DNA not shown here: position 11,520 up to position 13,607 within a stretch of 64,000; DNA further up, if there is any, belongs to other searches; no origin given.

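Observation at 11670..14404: ThDP-dependent synthase fused in operon with a PanB-like hydroxymethyltransferase: unusual C-C bond-forming pair in a glycan locus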

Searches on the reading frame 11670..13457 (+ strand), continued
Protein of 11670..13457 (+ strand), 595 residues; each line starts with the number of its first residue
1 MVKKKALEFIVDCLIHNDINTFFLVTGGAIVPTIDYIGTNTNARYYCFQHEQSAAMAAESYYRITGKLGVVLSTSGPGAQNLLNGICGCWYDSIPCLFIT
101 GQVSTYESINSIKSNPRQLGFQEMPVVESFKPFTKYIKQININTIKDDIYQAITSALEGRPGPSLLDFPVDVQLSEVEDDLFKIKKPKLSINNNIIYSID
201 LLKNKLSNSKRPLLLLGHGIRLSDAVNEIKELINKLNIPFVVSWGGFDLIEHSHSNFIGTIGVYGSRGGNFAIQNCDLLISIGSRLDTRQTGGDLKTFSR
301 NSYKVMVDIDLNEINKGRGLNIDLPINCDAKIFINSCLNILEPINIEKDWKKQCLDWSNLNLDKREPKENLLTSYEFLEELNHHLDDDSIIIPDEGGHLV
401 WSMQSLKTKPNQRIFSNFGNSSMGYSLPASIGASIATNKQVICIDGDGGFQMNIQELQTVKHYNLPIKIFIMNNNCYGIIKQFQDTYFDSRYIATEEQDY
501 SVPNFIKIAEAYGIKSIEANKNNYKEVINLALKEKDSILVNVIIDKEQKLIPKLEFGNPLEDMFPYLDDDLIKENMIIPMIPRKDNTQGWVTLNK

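Call 61: search_protein_families(library=pfam, proteins=[L160:119-1279:-, L160:1283-2260:-, L160:2359-3162:+, L160:3168-3971:+, L160:4000-5097:+, L160:5112-6257:+, L160:6269-6778:+, L160:9819-11534:+, L160:11556-13244:+, L160:13249-14433:+], max_evalue=0.001)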
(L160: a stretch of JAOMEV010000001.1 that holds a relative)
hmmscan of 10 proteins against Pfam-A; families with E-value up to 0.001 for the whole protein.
L160:119-1279:- (386 aa): 1 family
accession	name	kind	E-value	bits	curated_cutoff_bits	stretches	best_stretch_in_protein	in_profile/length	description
PF01041.23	DegT_DnrJ_EryC1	-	1.8e-84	284.5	19.8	1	31-379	6-345/360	DegT/DnrJ/EryC1/StrS aminotransferase family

L160:1283-2260:- (325 aa): 10 families
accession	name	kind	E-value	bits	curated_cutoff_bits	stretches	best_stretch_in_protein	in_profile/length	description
PF01370.27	Epimerase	-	1.3e-45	156.2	20.9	1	4-242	1-240/240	NAD dependent epimerase/dehydratase family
PF16363.11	GDP_Man_Dehyd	-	3.6e-32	112.6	27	1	5-303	1-331/332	GDP-mannose 4,6 dehydratase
PF01073.25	3Beta_HSD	-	3.6e-20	72.6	22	1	5-178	1-183/280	3-beta hydroxysteroid dehydrogenase/isomerase family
PF04321.23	RmlD_sub_bind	-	6e-16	58.8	27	1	3-246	2-217/287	RmlD substrate binding domain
PF02719.21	Polysacc_synt_2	-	8.1e-14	51.9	20.2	1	4-120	1-128/293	Polysaccharide biosynthesis protein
PF05368.20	NmrA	-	8.2e-10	39.2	27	1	2-123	3-110/298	NmrA-like family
PF07993.18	NAD_binding_4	-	7.3e-09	35.6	20.1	1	37-181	47-211/258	Male sterility protein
PF13460.12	NAD_binding_10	-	3.1e-08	34.2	27.2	1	8-157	1-131/184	NAD(P)H-binding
PF03435.24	Sacchrp_dh_NADP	-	5.3e-06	27.2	25.1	1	9-85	5-84/129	Saccharopine dehydrogenase NADP binding domain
PF00106.31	adh_short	-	6.1e-06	26.3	26.6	1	2-70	1-71/195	short chain dehydrogenase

L160:2359-3162:+ (267 aa): 1 family
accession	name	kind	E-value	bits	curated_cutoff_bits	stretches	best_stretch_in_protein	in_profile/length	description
PF02348.25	CTP_transf_3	-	6.7e-23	82.1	22.6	1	31-251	1-204/217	Cytidylyltransferase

L160:3168-3971:+ (267 aa): 6 families
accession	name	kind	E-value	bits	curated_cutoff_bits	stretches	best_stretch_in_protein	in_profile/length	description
PF13561.12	adh_short_C2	-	4e-50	171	27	1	24-265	8-236/236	Enoyl-(Acyl carrier protein) reductase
PF00106.31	adh_short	-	2.4e-41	141.8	26.6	1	13-212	1-183/195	short chain dehydrogenase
PF08659.16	KR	-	6.7e-10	39.6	22.6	1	15-160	3-140/180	KR domain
PF01370.27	Epimerase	-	1.8e-05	24.7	20.9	1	15-190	1-153/240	NAD dependent epimerase/dehydratase family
PF02737.24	3HCDH_N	-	5.1e-05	23.7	22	1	20-85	6-68/180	3-hydroxyacyl-CoA dehydrogenase, NAD binding domain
PF16363.11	GDP_Man_Dehyd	-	0.00013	22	27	1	16-189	1-163/332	GDP-mannose 4,6 dehydratase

L160:4000-5097:+ (365 aa): 0 families

L160:5112-6257:+ (381 aa): 2 families
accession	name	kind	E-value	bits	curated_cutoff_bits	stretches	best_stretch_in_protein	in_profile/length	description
PF04055.27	Radical_SAM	-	1.3e-13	51.9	29.5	1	47-206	1-161/166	Radical SAM superfamily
PF13186.11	SPASM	-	2.4e-05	25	21.5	1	290-345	13-64/67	Iron-sulfur cluster-binding domain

L160:6269-6778:+ (169 aa): 4 families
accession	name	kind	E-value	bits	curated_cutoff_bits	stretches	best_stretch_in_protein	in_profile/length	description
PF00583.31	Acetyltransf_1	-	1.3e-07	32.3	20.7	1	34-141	9-115/116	Acetyltransferase (GNAT) family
PF13673.13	Acetyltransf_10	-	8.7e-07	29.4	23.6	1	58-160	28-125/128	Acetyltransferase (GNAT) domain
PF13420.13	Acetyltransf_4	-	8e-05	23.1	24.3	1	23-141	10-133/155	Acetyltransferase (GNAT) domain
PF13508.13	Acetyltransf_7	-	0.00013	22.7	27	1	61-141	3-81/84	Acetyltransferase (GNAT) domain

L160:9819-11534:+ (571 aa): 0 families

L160:11556-13244:+ (562 aa): 5 families
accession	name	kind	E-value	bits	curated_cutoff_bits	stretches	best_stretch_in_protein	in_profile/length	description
PF00005.33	ABC_tran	-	1.1e-33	117.2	25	1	370-519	2-137/137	ABC transporter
PF02463.25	SMC_N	-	1.1e-06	28.7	40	1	473-558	135-208/220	RecF/RecN/SMC N terminal domain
PF13304.12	AAA_21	-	0.0003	21.4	27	0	488-546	235-296/304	AAA domain, putative AbiEii toxin, Type IV TA system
PF13555.12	AAA_29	-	0.00036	20.7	27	1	373-396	16-39/61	P-loop containing region of AAA domain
PF13401.12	AAA_22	-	0.00045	21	27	0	381-544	7-119/130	AAA domain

L160:13249-14433:+ (394 aa): 4 families
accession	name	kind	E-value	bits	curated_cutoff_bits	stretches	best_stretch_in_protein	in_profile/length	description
PF13580.11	SIS_2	-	3.7e-20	72.8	27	2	97-166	69-138/138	SIS domain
PF08282.18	Hydrolase_3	-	5.5e-11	43.1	20.9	1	301-377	174-250/255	haloacid dehalogenase-like hydrolase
PF01380.27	SIS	-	1.7e-09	38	25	1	120-181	42-103/131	SIS domain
PF00702.32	Hydrolase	-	0.00033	21.6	26.4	0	275-350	106-191/191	haloacid dehalogenase-like hydrolase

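Call 64: find_homologous_proteins(query=L160:6892-7893:+, max_evalue=1e-20)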
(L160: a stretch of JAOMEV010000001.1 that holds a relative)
Query L160:6892-7893:+ (333 aa): 8000 proteins with E <= 1e-20 among 8000 candidates; the best 120 are listed.
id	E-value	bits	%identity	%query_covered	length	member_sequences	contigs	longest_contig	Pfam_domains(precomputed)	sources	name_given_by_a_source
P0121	8.3e-219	743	100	100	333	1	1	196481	PF02548.22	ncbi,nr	ncbi:3-methyl-2-oxobutanoate hydroxymethyltransferase [Bacteriovoracales bacterium]|nr:3-methyl-2-ox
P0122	7.4e-140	483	68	93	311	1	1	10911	PF02548.22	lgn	-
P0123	8.7e-140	483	68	92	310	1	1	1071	PF02548.22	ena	-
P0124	1.6e-139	482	67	93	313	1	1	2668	PF02548.22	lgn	-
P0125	1.8e-139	482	67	93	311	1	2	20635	PF02548.22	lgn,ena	-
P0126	3.7e-139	481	67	93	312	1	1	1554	PF02548.22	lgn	-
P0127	5.1e-139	481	67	94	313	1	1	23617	PF02548.22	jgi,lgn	-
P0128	6.8e-139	480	67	93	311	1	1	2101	PF02548.22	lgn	-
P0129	7.0e-139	480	67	93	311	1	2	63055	PF02548.22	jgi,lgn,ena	-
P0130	7.3e-139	480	67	93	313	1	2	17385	PF02548.22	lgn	-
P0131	7.8e-139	480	67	93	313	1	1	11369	PF02548.22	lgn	-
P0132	1.3e-138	479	67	93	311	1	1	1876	PF02548.22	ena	-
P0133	1.3e-138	479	67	93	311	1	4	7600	PF02548.22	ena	-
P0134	1.6e-138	479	66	92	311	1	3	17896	PF02548.22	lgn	-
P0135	1.8e-138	479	67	93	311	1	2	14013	PF02548.22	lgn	-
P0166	7.5e-137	474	66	92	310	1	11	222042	PF02548.22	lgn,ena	-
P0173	1.9e-136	472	67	93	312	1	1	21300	PF02548.22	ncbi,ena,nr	nr:3-methyl-2-oxobutanoate hydroxymethyltransferase [Odoribacter splanchnicus]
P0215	3.7e-135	468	65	93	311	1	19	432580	PF02548.22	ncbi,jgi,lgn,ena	-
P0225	6.3e-135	467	65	92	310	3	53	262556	PF02548.22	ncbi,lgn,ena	-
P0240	1.6e-134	466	66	92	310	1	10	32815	PF02548.22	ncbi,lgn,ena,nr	ncbi:MAG TPA: 3-methyl-2-oxobutanoate hydroxymethyltransferase [Prevotellaceae bacterium]|nr:3-methy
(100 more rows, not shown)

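Call 65: find_encoding_contigs(protein=P0215, flank=7000, max_places=2)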
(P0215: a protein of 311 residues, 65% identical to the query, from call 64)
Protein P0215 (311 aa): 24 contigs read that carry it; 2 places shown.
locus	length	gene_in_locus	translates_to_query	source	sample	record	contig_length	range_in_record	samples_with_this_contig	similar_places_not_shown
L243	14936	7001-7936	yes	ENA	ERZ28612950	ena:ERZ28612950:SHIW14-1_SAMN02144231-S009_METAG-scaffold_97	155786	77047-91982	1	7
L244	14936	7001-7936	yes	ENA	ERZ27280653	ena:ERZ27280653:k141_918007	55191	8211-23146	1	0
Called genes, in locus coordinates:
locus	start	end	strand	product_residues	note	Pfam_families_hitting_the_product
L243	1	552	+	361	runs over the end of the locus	PF01370:Epimerase, PF02719:Polysacc_synt_2, PF04321:RmlD_sub_bind, PF16363:GDP_Man_Dehyd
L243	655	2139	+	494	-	PF02661:Fic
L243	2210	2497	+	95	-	-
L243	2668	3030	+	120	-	-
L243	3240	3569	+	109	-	-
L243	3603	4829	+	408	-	PF13175:AAA_15 (faint), PF13304:AAA_21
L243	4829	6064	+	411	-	PF13707:RloB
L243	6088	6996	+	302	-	PF01073:3Beta_HSD, PF01370:Epimerase, PF04321:RmlD_sub_bind, PF07993:NAD_binding_4 (weak), PF13460:NAD_binding_10 (weak), PF16363:GDP_Man_Dehyd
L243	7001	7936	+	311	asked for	PF02548:Pantoate_transf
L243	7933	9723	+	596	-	PF02776:TPP_enzyme_N, PF00205:TPP_enzyme_M, PF02775:TPP_enzyme_C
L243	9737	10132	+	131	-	PF04138:GtrA_DPMS_TM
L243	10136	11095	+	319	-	PF00535:Glycos_transf_2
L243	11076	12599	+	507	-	-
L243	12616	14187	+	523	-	PF01041:DegT_DnrJ_EryC1, PF04480:DUF559, PF18741:MTES_1575, PF01041:DegT_DnrJ_EryC1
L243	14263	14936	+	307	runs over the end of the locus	PF00535:Glycos_transf_2, PF13641:Glyco_tranf_2_3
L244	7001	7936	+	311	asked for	PF02548:Pantoate_transf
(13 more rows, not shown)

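Call 66: find_encoding_contigs(protein=P0173, flank=7000, max_places=1)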
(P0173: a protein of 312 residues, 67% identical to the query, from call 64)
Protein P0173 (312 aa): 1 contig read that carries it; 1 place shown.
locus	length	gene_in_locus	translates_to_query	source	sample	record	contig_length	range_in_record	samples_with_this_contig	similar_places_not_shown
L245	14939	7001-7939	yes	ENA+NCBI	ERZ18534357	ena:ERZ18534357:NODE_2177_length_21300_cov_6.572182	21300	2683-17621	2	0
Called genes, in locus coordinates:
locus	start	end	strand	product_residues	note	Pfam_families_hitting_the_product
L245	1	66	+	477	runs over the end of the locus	PF01943:Polysacc_synt, PF13440:Polysacc_synt_3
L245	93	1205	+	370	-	PF01041:DegT_DnrJ_EryC1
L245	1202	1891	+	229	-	PF08889:WbqC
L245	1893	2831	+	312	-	-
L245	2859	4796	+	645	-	PF00724:Oxidored_FMN, PF07992:Pyr_redox_2, PF00070:Pyr_redox (weak), PF12831:FAD_oxidored, PF13450:NAD_binding_8, PF13738:Pyr_redox_3, PF07992:Pyr_redox_2, PF00070:Pyr_redox, +8 more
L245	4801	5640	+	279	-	PF03328:HpcH_HpaI, PF15617:C-C_Bond_Lyase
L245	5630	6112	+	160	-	PF19315:MC_hydratase, PF01575:MaoC_dehydratas, PF13452:FAS1_DH_region (weak)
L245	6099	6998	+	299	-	PF03328:HpcH_HpaI, PF15617:C-C_Bond_Lyase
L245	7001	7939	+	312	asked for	PF02548:Pantoate_transf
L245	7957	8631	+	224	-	PF00132:Hexapep (faint)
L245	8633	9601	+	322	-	PF13641:Glyco_tranf_2_3, PF00535:Glycos_transf_2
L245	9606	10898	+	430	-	-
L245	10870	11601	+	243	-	PF00535:Glycos_transf_2, PF10111:Glyco_tranf_2_2 (weak), PF13641:Glyco_tranf_2_3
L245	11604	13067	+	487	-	PF02310:B12-binding, PF04055:Radical_SAM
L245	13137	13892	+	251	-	PF00535:Glycos_transf_2, PF10111:Glyco_tranf_2_2, PF13641:Glyco_tranf_2_3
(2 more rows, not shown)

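Call 67: find_encoding_contigs(protein=P0225, flank=6000, max_places=1)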
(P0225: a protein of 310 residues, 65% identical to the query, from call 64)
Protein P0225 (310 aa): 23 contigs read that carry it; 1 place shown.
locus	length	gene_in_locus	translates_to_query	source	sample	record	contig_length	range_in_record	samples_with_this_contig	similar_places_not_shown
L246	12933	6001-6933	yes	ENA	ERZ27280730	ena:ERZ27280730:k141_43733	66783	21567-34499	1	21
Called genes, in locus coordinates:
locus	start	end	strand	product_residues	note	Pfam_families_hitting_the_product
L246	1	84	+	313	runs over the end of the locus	-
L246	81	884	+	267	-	PF18922:DUF5672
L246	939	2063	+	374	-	PF02655:ATP-grasp_3, PF02786:CPSase_L_D2, PF02222:ATP-grasp (weak), PF07478:Dala_Dala_lig_C, PF13535:ATP-grasp_4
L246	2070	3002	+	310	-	PF00535:Glycos_transf_2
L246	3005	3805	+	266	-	PF02589:LUD_dom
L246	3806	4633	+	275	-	PF03328:HpcH_HpaI, PF15617:C-C_Bond_Lyase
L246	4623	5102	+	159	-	PF19315:MC_hydratase, PF01575:MaoC_dehydratas, PF13452:FAS1_DH_region (faint)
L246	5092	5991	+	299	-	PF03328:HpcH_HpaI, PF15617:C-C_Bond_Lyase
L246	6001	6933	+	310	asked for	PF02548:Pantoate_transf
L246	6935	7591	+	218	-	PF25087:GMPPB_C (weak), PF25084:LbH_EIF2B (weak), PF00132:Hexapep, PF14602:Hexapep_2 (weak)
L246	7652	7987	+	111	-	-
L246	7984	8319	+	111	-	PF00892:EamA (weak)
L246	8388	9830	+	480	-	-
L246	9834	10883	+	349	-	PF01757:Acyl_transf_3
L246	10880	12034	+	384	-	PF01041:DegT_DnrJ_EryC1, PF00155:Aminotran_1_2, PF00266:Aminotran_5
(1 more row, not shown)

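Call 68: find_encoding_contigs(protein=P0166, flank=6000, max_places=1)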
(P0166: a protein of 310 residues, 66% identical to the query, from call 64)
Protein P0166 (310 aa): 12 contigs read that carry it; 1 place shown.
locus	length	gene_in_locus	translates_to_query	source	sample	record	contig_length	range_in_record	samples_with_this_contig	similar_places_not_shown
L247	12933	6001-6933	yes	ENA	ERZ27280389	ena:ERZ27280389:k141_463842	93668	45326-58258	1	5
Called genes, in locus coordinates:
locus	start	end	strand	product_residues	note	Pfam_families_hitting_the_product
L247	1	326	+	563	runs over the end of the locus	-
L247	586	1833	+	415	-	PF01041:DegT_DnrJ_EryC1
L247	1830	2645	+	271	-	PF00483:NTP_transferase, PF12804:NTP_transf_3 (weak)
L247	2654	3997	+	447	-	PF01041:DegT_DnrJ_EryC1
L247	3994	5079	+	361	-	PF01370:Epimerase, PF02719:Polysacc_synt_2, PF04321:RmlD_sub_bind, PF16363:GDP_Man_Dehyd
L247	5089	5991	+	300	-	PF01073:3Beta_HSD, PF01370:Epimerase, PF04321:RmlD_sub_bind, PF07993:NAD_binding_4 (faint), PF16363:GDP_Man_Dehyd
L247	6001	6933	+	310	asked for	PF02548:Pantoate_transf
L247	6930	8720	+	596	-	PF02776:TPP_enzyme_N, PF00205:TPP_enzyme_M, PF02775:TPP_enzyme_C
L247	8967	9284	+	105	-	PF13412:HTH_24 (faint), PF13560:HTH_31, PF12844:HTH_19, PF01381:HTH_3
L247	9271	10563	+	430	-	PF13657:Couple_hipA, PF07804:HipA_C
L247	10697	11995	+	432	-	-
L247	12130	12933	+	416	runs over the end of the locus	PF03235:GmrSD_N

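Call 69: find_encoding_contigs(protein=P0240, flank=6000, max_places=1)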
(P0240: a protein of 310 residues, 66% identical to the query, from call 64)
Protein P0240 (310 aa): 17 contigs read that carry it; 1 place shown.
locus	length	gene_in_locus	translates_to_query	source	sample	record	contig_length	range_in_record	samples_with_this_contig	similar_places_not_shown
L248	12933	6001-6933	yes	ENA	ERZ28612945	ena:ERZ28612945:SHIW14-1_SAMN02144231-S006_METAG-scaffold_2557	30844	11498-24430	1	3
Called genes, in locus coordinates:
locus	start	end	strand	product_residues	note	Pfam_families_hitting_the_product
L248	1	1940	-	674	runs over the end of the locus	PF04231:Endonuclease_1, PF22073:Cep192_D4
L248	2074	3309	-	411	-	PF17116:T9SS_plug_1st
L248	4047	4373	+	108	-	-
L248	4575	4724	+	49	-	-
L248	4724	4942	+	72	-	-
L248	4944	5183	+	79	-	-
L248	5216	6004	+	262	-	PF00106:adh_short, PF01370:Epimerase (weak), PF08659:KR, PF23441:SDR (weak), PF13561:adh_short_C2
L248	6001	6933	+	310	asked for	PF02548:Pantoate_transf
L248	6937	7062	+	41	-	PF02776:TPP_enzyme_N (weak)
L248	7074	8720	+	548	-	PF02776:TPP_enzyme_N, PF00205:TPP_enzyme_M, PF02552:CO_dh (faint), PF02775:TPP_enzyme_C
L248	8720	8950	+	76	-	-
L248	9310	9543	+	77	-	PF01041:DegT_DnrJ_EryC1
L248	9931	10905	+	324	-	PF00535:Glycos_transf_2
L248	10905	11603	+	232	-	PF00583:Acetyltransf_1, PF13673:Acetyltransf_10, PF13508:Acetyltransf_7, PF08445:FR47 (weak)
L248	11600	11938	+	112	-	PF00892:EamA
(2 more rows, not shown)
